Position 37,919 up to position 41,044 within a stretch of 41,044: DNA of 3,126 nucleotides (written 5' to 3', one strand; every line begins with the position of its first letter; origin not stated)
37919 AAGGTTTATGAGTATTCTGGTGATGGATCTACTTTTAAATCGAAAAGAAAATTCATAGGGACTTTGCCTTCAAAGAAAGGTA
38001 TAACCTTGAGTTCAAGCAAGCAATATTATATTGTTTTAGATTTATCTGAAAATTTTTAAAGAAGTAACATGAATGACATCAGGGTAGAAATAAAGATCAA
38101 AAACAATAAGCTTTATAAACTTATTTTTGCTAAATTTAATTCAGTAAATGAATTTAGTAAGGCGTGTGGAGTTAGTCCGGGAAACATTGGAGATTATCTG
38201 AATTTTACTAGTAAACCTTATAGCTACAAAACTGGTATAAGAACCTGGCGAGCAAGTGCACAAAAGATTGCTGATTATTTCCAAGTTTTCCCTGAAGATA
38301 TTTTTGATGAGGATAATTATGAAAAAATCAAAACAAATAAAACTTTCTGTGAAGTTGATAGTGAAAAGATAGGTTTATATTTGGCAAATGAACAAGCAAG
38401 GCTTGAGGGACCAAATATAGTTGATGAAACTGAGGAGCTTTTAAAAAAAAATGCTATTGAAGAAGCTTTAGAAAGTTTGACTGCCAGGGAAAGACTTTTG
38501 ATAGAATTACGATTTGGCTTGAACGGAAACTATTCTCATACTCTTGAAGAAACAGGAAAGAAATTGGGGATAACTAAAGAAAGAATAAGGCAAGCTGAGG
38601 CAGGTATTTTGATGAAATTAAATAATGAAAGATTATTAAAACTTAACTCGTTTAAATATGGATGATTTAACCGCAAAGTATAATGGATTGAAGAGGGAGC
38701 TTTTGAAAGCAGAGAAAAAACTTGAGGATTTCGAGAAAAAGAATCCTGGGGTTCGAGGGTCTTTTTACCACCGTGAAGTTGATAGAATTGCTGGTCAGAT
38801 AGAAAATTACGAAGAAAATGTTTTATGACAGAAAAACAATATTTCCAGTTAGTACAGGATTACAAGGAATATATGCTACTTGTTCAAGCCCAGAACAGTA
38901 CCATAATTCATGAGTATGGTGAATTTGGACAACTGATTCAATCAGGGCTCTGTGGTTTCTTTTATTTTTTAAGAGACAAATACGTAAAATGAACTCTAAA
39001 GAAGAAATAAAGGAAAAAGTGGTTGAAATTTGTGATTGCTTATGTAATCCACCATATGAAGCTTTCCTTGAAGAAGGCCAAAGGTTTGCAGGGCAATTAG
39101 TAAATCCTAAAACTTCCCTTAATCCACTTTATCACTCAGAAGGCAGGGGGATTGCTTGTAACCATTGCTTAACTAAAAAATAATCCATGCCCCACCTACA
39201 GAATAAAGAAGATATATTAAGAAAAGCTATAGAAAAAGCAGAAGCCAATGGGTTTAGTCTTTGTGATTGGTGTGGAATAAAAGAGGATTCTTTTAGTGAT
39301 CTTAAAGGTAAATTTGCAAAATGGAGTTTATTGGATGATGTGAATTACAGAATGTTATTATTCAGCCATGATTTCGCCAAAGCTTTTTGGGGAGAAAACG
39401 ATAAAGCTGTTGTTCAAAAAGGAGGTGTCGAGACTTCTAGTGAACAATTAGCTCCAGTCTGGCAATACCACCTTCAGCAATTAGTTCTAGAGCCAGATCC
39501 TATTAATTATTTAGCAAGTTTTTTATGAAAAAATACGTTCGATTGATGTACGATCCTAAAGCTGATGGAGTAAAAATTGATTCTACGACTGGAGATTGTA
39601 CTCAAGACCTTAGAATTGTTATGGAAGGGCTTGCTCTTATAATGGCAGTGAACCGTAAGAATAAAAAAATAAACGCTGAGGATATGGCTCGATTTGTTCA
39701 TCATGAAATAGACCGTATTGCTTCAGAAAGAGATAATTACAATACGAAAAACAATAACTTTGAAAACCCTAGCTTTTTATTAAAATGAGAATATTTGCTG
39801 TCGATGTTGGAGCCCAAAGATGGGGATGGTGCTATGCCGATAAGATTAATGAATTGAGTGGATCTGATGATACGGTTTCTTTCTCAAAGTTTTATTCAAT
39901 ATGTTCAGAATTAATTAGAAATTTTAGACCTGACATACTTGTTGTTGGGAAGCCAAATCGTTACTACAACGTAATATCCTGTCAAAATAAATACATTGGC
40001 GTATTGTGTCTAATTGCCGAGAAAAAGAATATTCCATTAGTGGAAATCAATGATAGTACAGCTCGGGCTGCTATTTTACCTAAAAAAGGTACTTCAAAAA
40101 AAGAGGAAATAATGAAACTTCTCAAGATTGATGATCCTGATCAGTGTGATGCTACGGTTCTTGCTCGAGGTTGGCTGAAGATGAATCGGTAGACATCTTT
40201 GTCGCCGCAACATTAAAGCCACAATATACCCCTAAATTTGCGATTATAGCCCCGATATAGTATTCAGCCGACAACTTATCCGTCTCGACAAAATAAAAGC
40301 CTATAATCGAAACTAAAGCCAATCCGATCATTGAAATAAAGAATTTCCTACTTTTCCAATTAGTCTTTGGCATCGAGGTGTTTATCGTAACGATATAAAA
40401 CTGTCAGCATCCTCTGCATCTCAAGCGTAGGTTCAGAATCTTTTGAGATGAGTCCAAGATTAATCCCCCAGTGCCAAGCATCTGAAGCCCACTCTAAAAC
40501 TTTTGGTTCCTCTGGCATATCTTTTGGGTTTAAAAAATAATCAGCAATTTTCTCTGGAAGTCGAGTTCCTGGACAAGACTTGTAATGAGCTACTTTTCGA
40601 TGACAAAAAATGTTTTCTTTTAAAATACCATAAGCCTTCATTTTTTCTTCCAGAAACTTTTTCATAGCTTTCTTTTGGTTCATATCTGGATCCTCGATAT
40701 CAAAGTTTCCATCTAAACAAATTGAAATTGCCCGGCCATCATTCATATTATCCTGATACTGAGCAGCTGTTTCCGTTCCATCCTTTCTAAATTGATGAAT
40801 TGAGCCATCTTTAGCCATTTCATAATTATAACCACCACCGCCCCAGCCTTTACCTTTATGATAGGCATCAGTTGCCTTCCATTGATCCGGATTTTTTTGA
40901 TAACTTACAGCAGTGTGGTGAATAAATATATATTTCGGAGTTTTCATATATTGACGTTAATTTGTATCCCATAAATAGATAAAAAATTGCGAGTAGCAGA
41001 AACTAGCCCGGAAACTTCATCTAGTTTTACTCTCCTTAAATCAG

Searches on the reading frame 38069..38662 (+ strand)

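Call 41: search_protein_families(library=phrogs, proteins=[window:38069-38662:+], max_evalue=0.001)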
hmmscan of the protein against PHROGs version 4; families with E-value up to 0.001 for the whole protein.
window:38069-38662:+ (198 aa): 6 families
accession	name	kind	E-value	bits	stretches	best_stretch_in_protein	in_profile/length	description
phrog_351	-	transcription regulation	8e-15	55.5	1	116-188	652-726/928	RNA polymerase sigma factor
phrog_8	-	transcription regulation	6.8e-06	26.7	1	24-135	171-254/346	transcriptional regulator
phrog_1740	-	transcription regulation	0.00015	21.4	1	104-186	143-214/567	RNA polymerase sigma factor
phrog_3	-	transcription regulation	0.0003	21.7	1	9-152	87-206/430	transcriptional repressor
phrog_36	-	transcription regulation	0.00058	20.5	1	126-186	129-185/220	transcriptional regulator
phrog_3512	-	transcription regulation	0.00077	20.7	0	127-177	58-102/130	sigma factor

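Call 93: search_protein_families(library=pfam, proteins=[window:38069-38662:+], max_evalue=0.01)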
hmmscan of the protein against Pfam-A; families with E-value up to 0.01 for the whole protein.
window:38069-38662:+ (198 aa): 3 families
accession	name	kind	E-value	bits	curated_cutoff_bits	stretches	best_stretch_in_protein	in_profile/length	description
PF04545.22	Sigma70_r4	-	5.8e-14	51.8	24.1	1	133-184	1-48/50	Sigma-70, region 4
PF01381.28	HTH_3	-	9.1e-05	22.9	23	0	158-192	11-44/55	Helix-turn-helix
PF07106.19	TBPIP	-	0.002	18.4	22.8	0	116-144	21-49/62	TBPIP/Hop2 winged helix domain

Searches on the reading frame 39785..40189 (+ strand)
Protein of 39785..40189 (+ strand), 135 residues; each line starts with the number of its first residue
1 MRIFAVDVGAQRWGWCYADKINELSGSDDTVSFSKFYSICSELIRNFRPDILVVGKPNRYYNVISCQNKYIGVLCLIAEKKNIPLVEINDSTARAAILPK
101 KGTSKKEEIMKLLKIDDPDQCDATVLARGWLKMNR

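Call 42: search_protein_families(library=phrogs, proteins=[window:39785-40189:+], max_evalue=0.001)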
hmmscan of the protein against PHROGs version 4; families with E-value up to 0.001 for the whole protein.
window:39785-40189:+ (135 aa): 1 family
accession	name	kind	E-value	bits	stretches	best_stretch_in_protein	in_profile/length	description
phrog_159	-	DNA, RNA and nucleotide metabolism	6.8e-05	23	1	1-132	88-248/330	RuvC-like Holliday junction resolvase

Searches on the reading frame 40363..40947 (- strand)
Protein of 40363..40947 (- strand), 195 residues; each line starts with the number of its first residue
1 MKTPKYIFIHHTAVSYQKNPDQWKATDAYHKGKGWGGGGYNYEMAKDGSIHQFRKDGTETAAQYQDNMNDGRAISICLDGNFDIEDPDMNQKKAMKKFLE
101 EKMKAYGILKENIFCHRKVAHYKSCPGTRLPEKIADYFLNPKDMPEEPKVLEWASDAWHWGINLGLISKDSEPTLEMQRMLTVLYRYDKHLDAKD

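Call 42: search_protein_families(library=phrogs, proteins=[window:40363-40947:-], max_evalue=0.001)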
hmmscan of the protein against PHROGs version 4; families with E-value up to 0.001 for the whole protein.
window:40363-40947:- (195 aa): 4 families
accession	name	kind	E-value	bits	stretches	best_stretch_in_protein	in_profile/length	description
phrog_822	-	lysis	3.3e-18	67.2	1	1-137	21-156/215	amidase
phrog_1493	-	lysis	8.5e-17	62.4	1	2-138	32-163/394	endolysin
phrog_35436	-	lysis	1.5e-13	51.7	1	5-132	21-140/266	amidase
phrog_1794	-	lysis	0.00074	20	0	2-138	54-191/336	amidase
